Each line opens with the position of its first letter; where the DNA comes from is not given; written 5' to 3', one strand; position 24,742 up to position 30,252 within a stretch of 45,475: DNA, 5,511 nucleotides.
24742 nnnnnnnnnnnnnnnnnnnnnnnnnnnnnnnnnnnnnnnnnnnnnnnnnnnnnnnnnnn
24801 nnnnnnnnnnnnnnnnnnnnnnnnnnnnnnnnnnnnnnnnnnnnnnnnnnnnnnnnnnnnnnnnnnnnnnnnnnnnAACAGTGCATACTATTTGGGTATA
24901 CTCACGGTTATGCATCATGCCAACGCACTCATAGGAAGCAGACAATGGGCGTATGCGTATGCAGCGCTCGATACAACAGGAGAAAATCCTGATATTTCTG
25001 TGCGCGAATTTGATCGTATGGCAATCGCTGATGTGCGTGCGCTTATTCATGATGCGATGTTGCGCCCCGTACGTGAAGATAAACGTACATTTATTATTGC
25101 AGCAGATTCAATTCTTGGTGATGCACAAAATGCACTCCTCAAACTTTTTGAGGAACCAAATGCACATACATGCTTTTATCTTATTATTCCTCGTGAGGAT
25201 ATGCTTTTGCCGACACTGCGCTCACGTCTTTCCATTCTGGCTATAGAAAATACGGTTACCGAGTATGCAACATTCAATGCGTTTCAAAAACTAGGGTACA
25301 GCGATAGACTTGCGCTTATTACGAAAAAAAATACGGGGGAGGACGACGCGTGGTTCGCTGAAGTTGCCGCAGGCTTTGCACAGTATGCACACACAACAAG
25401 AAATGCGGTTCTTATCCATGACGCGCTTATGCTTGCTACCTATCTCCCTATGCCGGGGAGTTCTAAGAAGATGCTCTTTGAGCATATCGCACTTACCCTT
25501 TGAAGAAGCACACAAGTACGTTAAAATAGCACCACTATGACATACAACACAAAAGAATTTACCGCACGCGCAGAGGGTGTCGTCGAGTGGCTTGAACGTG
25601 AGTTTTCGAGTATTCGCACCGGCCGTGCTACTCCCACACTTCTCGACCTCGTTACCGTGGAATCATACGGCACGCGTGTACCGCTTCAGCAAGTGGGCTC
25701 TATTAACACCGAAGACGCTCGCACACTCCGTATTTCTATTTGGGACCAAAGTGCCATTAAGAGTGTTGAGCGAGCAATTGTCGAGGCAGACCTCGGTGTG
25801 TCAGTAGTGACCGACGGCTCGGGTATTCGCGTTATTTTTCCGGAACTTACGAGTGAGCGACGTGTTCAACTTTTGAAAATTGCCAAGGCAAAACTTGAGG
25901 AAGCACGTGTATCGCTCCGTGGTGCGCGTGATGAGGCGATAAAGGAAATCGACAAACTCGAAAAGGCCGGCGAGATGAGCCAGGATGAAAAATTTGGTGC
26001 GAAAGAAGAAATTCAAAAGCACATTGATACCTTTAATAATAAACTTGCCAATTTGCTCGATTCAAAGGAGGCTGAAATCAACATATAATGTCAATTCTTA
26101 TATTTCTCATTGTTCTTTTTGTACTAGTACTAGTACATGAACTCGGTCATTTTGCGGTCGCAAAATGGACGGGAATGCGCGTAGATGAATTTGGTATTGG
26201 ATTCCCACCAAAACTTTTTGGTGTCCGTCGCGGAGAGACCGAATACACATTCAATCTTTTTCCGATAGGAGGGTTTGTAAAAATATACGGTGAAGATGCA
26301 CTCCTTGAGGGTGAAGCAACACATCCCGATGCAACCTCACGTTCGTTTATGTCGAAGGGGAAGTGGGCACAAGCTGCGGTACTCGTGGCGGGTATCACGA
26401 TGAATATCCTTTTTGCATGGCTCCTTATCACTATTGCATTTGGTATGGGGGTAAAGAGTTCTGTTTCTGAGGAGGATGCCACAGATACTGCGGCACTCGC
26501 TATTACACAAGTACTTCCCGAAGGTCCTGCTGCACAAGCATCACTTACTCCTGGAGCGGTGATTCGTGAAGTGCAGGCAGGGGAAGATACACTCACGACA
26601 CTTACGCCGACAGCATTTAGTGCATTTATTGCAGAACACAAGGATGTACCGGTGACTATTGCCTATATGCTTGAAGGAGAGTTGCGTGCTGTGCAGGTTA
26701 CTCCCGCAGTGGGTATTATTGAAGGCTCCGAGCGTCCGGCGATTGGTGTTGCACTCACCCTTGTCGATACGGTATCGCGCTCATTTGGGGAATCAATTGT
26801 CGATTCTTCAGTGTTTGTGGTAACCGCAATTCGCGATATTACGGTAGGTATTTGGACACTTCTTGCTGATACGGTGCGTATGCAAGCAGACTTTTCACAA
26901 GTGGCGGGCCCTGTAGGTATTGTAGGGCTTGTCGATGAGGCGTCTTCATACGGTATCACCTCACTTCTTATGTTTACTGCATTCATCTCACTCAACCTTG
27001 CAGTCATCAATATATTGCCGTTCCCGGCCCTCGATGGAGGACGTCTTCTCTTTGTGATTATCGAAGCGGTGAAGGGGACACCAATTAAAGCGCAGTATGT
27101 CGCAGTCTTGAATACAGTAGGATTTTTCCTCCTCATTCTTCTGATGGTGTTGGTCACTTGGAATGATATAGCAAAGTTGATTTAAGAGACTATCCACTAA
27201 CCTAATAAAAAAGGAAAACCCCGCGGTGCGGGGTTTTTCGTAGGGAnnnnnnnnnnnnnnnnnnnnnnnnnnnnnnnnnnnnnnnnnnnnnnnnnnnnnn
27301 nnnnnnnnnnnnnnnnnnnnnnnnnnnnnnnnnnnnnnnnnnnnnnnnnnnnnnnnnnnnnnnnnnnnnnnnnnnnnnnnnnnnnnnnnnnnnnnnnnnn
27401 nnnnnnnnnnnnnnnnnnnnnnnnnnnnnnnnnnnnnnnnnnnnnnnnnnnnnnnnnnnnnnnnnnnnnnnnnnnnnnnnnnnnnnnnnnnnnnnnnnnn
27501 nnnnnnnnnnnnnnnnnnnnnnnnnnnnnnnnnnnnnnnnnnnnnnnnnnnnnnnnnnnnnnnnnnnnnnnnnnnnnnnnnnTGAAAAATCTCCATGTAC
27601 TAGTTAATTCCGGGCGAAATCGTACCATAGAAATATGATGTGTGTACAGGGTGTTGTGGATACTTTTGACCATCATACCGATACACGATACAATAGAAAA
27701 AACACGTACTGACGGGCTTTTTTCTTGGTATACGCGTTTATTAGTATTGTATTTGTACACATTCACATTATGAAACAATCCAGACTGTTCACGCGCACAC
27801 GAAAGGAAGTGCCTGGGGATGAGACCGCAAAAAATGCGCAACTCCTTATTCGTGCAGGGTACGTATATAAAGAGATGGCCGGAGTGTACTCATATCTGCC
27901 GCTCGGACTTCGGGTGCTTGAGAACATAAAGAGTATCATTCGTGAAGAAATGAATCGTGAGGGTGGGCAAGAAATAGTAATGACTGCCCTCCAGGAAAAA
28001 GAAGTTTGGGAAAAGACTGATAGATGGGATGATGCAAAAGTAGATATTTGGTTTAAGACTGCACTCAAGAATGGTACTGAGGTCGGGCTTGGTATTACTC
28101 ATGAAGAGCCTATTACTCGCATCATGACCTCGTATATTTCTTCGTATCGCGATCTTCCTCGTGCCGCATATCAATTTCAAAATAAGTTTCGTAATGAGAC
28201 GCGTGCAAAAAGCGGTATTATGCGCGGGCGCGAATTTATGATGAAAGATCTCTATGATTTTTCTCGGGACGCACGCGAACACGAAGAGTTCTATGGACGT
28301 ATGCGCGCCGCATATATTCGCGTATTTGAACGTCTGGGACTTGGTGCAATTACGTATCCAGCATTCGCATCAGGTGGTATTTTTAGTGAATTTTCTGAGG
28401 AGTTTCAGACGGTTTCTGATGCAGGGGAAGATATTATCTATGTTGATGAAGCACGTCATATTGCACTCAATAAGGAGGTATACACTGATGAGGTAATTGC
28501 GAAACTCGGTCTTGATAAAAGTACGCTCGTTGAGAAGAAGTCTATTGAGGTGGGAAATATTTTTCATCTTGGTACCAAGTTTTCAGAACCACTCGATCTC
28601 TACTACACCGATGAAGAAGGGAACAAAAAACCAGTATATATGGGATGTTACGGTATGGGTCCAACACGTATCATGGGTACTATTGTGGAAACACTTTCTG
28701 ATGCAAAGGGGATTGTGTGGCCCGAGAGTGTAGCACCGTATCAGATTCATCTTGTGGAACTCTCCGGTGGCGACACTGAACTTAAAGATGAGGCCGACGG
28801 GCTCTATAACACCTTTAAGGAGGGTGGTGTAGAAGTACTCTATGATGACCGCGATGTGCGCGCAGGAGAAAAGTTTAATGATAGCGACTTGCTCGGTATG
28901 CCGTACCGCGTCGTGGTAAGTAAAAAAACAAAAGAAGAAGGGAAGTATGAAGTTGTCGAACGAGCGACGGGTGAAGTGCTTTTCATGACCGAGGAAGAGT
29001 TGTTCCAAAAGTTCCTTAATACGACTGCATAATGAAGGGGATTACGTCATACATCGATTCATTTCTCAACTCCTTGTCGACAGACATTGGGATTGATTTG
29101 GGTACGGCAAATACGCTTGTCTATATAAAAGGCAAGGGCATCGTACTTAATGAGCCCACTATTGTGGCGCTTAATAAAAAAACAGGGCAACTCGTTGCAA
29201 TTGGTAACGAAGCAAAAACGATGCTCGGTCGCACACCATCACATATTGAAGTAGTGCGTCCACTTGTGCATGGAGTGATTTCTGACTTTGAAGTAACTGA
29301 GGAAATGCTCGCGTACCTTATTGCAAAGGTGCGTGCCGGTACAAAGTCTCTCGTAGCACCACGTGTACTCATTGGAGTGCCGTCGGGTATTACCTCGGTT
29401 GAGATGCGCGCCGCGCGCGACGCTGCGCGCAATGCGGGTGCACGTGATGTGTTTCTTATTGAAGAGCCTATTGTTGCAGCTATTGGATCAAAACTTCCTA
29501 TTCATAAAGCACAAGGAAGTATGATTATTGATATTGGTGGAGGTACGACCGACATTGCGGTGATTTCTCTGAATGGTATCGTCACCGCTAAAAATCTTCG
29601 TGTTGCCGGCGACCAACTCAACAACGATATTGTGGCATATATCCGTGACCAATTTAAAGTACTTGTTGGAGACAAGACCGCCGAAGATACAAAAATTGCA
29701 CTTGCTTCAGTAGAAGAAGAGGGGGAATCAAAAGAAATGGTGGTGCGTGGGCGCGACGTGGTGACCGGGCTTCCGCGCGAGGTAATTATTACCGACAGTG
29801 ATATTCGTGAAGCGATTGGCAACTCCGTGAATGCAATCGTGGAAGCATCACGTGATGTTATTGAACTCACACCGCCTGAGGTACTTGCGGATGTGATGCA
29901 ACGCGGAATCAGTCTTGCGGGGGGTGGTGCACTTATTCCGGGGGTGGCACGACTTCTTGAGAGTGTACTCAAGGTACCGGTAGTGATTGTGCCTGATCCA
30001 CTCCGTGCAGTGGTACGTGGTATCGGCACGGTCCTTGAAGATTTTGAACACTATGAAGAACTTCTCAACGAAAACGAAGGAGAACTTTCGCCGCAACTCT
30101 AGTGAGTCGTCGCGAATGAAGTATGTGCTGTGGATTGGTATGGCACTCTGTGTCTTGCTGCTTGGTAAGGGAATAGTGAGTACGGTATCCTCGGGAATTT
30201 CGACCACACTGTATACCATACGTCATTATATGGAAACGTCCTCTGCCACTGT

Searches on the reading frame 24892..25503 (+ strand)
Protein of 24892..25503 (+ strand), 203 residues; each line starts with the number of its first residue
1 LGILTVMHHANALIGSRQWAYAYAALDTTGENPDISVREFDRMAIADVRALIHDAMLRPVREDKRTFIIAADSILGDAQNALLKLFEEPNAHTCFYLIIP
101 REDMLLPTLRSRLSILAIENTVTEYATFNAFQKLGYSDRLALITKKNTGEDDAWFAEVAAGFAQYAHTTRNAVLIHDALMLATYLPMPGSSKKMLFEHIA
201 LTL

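Call 53: search_protein_families(library=pfam, proteins=[window:24892-25503:+])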
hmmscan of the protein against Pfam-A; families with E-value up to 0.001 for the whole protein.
window:24892-25503:+ (203 aa): 1 family
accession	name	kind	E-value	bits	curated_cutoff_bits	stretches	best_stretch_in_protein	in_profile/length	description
PF13177.12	DNA_pol3_delta2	-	9.3e-16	58.7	27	1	32-120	68-159/161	DNA polymerase III, delta subunit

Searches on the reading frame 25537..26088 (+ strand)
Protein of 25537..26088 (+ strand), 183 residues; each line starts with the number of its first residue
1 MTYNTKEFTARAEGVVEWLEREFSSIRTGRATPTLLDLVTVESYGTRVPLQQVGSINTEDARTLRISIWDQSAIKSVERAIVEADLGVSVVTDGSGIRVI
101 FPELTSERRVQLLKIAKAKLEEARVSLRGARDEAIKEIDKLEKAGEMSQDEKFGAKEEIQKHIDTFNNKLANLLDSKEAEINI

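Call 53: search_protein_families(library=pfam, proteins=[window:25537-26088:+])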
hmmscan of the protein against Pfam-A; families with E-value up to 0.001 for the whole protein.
window:25537-26088:+ (183 aa): 1 family
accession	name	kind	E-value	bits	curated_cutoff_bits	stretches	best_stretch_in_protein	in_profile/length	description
PF01765.24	RRF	-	2e-52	177.8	29.7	1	19-181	1-163/164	Ribosome recycling factor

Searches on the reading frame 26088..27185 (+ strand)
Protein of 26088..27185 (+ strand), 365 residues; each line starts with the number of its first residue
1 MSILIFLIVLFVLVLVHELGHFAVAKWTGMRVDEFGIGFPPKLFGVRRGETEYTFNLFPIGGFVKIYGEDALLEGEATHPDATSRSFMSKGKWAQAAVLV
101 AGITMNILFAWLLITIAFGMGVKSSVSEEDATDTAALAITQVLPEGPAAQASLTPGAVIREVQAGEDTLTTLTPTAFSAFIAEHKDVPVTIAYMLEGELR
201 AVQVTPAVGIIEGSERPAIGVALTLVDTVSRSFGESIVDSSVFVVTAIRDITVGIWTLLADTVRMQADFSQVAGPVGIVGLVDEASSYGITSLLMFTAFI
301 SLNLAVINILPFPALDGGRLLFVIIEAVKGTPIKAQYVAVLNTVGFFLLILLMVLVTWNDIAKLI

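Call 15: search_protein_families(library=pfam, proteins=[window:26088-27185:+])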
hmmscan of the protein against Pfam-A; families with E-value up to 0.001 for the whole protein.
window:26088-27185:+ (365 aa): 1 family
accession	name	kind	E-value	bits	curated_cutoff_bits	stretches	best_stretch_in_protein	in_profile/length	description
PF02163.28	Peptidase_M50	-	2.1e-57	194.4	27.2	1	6-352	2-221/221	Peptidase family M50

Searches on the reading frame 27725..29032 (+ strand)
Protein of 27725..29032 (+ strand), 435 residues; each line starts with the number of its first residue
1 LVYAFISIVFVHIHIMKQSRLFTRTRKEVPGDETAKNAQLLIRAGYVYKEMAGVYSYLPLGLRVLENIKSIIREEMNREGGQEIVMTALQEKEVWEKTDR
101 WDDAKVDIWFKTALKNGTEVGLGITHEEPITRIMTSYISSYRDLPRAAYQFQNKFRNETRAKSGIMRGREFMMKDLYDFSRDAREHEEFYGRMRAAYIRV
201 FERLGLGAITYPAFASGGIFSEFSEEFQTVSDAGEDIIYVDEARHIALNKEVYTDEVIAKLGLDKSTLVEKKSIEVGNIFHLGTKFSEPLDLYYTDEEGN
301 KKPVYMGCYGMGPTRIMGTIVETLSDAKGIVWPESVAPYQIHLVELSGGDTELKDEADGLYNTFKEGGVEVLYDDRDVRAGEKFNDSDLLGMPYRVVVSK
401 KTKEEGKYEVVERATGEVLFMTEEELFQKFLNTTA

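Call 53: search_protein_families(library=pfam, proteins=[window:27725-29032:+])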
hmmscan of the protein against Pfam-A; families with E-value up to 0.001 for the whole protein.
window:27725-29032:+ (435 aa): 2 families
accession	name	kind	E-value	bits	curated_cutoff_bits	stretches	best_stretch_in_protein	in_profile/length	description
PF00587.30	tRNA-synt_2b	-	1.2e-25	91.1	29.3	1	110-322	1-177/179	tRNA synthetase class II core domain (G, H, P, S and T)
PF03129.25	HGTP_anticodon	-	2.5e-17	63.3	21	1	342-431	3-92/94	Anticodon binding domain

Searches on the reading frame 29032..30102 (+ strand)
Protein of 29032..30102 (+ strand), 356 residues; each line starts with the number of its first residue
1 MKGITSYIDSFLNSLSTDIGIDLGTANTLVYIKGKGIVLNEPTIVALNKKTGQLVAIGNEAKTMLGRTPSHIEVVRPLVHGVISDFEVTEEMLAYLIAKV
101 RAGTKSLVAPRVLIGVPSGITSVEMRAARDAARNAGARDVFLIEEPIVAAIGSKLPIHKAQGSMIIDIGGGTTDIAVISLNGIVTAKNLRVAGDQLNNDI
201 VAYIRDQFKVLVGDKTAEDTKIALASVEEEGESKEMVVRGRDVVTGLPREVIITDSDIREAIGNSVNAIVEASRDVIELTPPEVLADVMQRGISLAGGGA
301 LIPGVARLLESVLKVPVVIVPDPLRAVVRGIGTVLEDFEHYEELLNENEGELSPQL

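Call 53: search_protein_families(library=pfam, proteins=[window:29032-30102:+])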
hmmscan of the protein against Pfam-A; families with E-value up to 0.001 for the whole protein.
window:29032-30102:+ (356 aa): 5 families
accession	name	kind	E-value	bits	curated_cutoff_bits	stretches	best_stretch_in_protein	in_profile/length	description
PF06723.19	MreB_Mbl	-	2.8e-129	431.1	27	1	17-341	2-325/327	MreB/Mbl protein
PF14450.12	FtsA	-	3e-12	47.4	31.8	1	165-319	2-109/127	Cell division protein FtsA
PF00012.26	HSP70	-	3.7e-10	39.1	20.6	1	89-233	110-262/599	Hsp70 protein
PF00022.25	Actin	-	1.6e-06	27.4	27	1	42-212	31-200/410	Actin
PF11104.14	PilM_2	-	1.3e-05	24.8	27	0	151-202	169-221/340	Type IV pilus assembly protein PilM;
